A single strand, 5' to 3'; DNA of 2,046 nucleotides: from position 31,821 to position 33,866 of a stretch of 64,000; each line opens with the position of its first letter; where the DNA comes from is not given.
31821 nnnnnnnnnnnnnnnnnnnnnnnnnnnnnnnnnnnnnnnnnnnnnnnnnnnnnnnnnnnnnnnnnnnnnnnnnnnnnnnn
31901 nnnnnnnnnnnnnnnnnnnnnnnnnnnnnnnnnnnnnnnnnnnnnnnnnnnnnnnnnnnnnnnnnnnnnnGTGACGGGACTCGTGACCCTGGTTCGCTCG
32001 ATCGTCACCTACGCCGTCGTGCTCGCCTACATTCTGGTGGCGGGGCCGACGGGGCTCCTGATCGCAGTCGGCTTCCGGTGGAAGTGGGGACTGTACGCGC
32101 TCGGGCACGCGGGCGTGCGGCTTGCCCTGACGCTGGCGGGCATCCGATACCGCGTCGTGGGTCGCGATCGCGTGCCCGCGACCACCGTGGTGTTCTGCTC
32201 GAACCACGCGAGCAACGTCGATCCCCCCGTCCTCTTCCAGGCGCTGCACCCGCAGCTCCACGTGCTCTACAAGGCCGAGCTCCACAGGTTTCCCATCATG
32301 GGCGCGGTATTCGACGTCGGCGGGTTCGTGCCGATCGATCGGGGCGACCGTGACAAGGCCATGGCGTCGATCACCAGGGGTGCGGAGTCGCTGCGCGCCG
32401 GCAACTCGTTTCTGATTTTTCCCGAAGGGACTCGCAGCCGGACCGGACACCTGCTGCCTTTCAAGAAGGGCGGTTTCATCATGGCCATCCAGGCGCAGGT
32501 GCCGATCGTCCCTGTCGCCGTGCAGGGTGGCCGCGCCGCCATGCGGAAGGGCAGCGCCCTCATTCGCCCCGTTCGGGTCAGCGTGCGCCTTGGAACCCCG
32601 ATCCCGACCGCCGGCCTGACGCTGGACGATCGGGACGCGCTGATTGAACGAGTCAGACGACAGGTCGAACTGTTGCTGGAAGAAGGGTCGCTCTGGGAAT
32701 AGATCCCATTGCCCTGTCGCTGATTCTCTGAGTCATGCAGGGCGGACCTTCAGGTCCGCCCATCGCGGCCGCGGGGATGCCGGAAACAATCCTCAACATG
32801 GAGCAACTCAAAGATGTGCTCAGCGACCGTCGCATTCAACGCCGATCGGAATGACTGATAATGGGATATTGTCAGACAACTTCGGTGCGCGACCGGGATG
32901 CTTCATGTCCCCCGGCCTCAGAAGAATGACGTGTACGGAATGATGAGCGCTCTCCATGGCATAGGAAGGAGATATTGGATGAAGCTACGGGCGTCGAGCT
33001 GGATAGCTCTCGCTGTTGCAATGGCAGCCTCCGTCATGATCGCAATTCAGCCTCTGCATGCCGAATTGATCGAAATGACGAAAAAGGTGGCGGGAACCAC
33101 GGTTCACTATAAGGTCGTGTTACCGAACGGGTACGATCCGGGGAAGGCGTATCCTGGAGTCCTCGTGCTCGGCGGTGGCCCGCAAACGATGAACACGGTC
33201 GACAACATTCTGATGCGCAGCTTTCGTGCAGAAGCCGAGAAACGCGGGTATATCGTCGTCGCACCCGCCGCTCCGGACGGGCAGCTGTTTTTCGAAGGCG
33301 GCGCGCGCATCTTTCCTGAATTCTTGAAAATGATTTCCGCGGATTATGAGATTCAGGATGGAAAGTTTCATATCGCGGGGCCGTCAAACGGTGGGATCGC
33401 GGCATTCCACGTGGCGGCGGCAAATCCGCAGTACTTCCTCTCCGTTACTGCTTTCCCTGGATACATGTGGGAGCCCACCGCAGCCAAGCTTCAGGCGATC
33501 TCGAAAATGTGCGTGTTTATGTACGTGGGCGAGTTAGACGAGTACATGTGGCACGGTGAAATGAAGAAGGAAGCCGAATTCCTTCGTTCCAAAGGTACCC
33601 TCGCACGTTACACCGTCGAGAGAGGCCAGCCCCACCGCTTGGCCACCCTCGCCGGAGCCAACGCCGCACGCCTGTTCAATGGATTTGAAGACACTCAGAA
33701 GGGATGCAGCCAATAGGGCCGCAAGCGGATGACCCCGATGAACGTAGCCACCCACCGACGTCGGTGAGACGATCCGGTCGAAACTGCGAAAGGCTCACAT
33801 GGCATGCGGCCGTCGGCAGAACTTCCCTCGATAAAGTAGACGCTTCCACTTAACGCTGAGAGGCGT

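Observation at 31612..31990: Compact ORF-less class C group II intron-like ribozyme inserted right behind an intrinsic terminator, overlapping the predicted plsC start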

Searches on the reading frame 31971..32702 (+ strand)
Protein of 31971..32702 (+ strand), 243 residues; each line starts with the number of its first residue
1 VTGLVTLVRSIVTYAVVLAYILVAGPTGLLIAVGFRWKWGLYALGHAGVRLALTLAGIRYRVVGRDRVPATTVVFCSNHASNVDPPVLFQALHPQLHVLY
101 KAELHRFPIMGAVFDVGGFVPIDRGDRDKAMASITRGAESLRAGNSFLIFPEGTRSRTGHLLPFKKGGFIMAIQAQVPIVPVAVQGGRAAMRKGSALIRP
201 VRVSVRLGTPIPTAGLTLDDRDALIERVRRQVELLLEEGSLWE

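Call 24: search_protein_families(library=pfam, proteins=[window:31971-32702:+], max_evalue=0.01)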
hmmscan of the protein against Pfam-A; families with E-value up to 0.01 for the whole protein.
window:31971-32702:+ (243 aa): 1 family
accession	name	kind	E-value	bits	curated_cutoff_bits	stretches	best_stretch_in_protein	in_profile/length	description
PF01553.26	Acyltransferase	-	6.3e-33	113.8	23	1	60-184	2-131/132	Acyltransferase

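Call 33: find_homologous_proteins(query=window:31971-32699:+, max_evalue=1e-20)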
Query seq(243 aa) (243 aa): 7960 proteins with E <= 1e-20 among 8000 candidates; the best 120 are listed.
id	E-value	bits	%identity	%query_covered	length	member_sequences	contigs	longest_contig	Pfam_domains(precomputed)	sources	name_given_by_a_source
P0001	3.1e-144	497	-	-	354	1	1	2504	PF01553.27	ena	-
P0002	4.4e-137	473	90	100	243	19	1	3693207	PF01553.27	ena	-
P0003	7.4e-137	473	89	100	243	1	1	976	PF01553.27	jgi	jgi:1-acyl-sn-glycerol-3-phosphate acyltransferase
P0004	1.0e-136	472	89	100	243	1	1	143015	PF01553.27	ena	-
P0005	1.2e-135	469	89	100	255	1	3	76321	PF01553.27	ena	-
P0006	1.8e-135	468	89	100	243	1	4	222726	PF01553.27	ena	-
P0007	3.7e-135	467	88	100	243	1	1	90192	PF01553.27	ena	-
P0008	4.9e-135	467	89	100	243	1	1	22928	PF01553.27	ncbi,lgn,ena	-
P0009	7.0e-135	466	89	98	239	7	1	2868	PF01553.27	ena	-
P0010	6.5e-134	463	88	100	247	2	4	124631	PF01553.27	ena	-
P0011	1.9e-133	461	88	100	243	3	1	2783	PF01553.27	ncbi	-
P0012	2.7e-133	461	87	100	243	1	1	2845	PF01553.27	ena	-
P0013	2.8e-133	461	90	97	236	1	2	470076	PF01553.27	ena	-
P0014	3.1e-133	461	89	98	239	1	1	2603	PF01553.27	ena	-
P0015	2.5e-131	454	87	100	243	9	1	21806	PF01553.27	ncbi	-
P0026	2.7e-127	441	86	98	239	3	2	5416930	PF01553.27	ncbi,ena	-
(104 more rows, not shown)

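Call 34: find_encoding_contigs(protein=P0002, flank=3000, max_places=3)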
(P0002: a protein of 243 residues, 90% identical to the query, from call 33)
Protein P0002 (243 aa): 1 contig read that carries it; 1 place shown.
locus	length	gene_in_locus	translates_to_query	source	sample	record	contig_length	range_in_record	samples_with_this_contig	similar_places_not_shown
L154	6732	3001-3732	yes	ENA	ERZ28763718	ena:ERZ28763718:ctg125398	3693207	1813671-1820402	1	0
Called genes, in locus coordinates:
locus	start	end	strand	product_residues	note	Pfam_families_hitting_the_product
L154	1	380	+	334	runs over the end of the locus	PF15887:Peptidase_Mx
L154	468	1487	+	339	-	PF02655:ATP-grasp_3 (weak), PF02786:CPSase_L_D2 (faint), PF07478:Dala_Dala_lig_C, PF13535:ATP-grasp_4 (faint)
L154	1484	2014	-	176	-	PF06325:PrmA, PF13847:Methyltransf_31, PF08241:Methyltransf_11 (weak), PF13649:Methyltransf_25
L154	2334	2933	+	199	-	PF02559:CarD_TRCF_RID, PF21095:CarD_C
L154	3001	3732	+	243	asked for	PF01553:Acyltransferase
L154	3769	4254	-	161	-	PF05635:23S_rRNA_IVP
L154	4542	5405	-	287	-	PF13276:HTH_21, PF00665:rve, PF24764:rva_4 (weak), PF13683:rve_3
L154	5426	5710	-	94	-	PF01527:HTH_Tnp_1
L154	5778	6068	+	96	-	PF14706:Tnp_DNA_bind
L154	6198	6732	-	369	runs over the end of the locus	PF13205:Big_5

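Call 35: find_encoding_contigs(protein=P0026, flank=3000, max_places=3)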
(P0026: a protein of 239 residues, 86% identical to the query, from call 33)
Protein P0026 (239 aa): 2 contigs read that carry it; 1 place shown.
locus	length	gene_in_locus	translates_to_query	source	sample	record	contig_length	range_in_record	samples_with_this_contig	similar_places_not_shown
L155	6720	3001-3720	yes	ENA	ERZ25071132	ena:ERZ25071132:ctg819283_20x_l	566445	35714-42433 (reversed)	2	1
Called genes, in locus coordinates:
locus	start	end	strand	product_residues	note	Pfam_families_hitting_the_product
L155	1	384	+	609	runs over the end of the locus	PF03460:NIR_SIR_ferr, PF01077:NIR_SIR, PF03460:NIR_SIR_ferr, PF01077:NIR_SIR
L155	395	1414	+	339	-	PF02655:ATP-grasp_3 (weak), PF02786:CPSase_L_D2 (weak), PF07478:Dala_Dala_lig_C, PF13535:ATP-grasp_4 (faint)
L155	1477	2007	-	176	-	PF08123:DOT1 (weak), PF02353:CMAS (weak), PF06325:PrmA, PF13847:Methyltransf_31, PF08241:Methyltransf_11, PF08242:Methyltransf_12 (weak), PF13649:Methyltransf_25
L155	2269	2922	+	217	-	PF02559:CarD_TRCF_RID, PF21095:CarD_C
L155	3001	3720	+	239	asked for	PF01553:Acyltransferase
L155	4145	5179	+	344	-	PF12006:DUF3500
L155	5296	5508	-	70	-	-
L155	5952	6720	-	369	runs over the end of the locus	PF13205:Big_5 (weak)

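Call 36: find_encoding_contigs(protein=P0001, flank=3000, max_places=3)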
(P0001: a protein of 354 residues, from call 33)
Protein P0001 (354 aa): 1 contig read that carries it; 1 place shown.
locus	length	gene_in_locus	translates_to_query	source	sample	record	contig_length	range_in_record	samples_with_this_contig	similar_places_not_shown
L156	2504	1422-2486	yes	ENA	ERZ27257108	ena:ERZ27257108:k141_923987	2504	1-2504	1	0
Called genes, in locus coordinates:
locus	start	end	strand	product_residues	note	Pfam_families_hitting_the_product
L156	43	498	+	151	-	-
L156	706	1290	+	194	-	PF02559:CarD_TRCF_RID, PF21095:CarD_C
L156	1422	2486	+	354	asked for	PF01553:Acyltransferase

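Call 46: find_encoding_contigs(protein=P0005, flank=3000, max_places=4)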
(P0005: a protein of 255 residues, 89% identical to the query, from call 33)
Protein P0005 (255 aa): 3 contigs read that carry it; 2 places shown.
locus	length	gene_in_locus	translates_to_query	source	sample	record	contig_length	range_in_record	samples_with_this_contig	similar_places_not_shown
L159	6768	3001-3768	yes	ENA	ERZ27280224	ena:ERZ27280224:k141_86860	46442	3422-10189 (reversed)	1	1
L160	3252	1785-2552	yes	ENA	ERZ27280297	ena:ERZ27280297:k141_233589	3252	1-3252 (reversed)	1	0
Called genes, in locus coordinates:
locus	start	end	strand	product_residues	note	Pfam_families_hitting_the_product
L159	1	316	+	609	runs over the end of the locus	PF03460:NIR_SIR_ferr, PF01077:NIR_SIR, PF03460:NIR_SIR_ferr, PF01077:NIR_SIR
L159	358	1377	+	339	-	PF02655:ATP-grasp_3 (weak), PF02786:CPSase_L_D2, PF07478:Dala_Dala_lig_C, PF13535:ATP-grasp_4 (weak)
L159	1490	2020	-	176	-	PF06325:PrmA, PF13847:Methyltransf_31, PF08241:Methyltransf_11 (weak), PF13649:Methyltransf_25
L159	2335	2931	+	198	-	PF02559:CarD_TRCF_RID, PF21095:CarD_C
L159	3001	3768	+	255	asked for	PF01553:Acyltransferase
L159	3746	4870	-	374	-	PF13205:Big_5 (weak)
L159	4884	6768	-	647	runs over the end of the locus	PF03169:OPT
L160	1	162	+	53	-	?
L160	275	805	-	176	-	PF06325:PrmA, PF13847:Methyltransf_31, PF08241:Methyltransf_11 (weak), PF13649:Methyltransf_25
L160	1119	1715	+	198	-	PF02559:CarD_TRCF_RID, PF21095:CarD_C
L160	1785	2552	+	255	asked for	PF01553:Acyltransferase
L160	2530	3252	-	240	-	?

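Call 47: find_encoding_contigs(protein=P0004, flank=3000, max_places=3)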
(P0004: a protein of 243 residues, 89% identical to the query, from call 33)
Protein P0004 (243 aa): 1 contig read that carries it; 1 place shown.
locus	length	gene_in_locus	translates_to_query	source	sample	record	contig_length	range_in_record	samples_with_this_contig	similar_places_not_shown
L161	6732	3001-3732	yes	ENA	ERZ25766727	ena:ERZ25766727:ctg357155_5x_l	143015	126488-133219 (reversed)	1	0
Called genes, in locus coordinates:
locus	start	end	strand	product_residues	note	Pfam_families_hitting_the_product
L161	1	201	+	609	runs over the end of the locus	PF03460:NIR_SIR_ferr, PF01077:NIR_SIR, PF03460:NIR_SIR_ferr, PF01077:NIR_SIR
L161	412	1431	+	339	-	PF02655:ATP-grasp_3 (weak), PF02786:CPSase_L_D2, PF07478:Dala_Dala_lig_C, PF13535:ATP-grasp_4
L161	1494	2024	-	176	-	PF06325:PrmA, PF13847:Methyltransf_31, PF08241:Methyltransf_11 (weak), PF08242:Methyltransf_12 (weak), PF13649:Methyltransf_25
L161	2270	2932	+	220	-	PF02559:CarD_TRCF_RID, PF21095:CarD_C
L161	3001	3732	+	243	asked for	PF01553:Acyltransferase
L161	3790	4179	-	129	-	PF05635:23S_rRNA_IVP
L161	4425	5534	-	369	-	PF13205:Big_5 (weak)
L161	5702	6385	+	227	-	PF06971:Put_DNA-bind_N, PF02629:CoA_binding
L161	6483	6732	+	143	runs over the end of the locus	PF01967:MoaC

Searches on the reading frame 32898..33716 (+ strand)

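Call 24: search_protein_families(library=pfam, proteins=[window:32898-33716:+], max_evalue=0.01)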
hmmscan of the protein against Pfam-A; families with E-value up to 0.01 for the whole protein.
window:32898-33716:+ (272 aa): 1 family
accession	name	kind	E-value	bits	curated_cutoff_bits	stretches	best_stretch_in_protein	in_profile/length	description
PF00756.26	Esterase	-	3.4e-09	37.3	22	1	141-249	101-229/251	Putative esterase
